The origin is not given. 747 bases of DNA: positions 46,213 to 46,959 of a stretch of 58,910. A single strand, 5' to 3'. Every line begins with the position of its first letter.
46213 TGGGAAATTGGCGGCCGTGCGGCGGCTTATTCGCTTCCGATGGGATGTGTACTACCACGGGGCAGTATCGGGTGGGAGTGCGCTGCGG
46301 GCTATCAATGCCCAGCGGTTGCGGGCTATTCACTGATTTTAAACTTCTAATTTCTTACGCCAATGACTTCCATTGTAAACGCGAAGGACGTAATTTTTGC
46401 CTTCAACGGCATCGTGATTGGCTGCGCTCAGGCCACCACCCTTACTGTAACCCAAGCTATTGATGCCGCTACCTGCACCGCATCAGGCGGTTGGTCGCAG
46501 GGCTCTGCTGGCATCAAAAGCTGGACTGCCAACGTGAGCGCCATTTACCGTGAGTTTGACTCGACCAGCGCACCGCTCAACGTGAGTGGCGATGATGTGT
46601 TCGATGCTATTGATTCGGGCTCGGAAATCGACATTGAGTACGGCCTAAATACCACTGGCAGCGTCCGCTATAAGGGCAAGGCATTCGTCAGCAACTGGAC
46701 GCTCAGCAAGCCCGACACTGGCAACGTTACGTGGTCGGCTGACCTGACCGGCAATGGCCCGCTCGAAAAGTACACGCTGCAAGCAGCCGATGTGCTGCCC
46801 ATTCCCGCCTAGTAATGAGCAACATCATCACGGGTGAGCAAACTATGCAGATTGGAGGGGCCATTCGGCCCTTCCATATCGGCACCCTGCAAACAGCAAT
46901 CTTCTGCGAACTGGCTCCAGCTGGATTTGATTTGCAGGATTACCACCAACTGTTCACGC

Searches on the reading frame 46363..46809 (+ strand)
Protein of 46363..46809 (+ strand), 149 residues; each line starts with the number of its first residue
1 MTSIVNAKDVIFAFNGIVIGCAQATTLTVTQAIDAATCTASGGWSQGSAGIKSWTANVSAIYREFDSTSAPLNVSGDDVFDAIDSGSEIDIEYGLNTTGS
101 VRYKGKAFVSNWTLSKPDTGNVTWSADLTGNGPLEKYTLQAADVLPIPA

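Call 48: search_protein_families(library=pfam, proteins=[window:46363-46809:+], max_evalue=0.001)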
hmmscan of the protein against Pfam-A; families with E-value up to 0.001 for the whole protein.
window:46363-46809:+ (149 aa): 1 family
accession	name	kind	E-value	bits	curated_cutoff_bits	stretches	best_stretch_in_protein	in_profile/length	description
PF06199.17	Phage_tail_2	-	7.3e-09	36.2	23.8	1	23-135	27-131/132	Phage tail tube protein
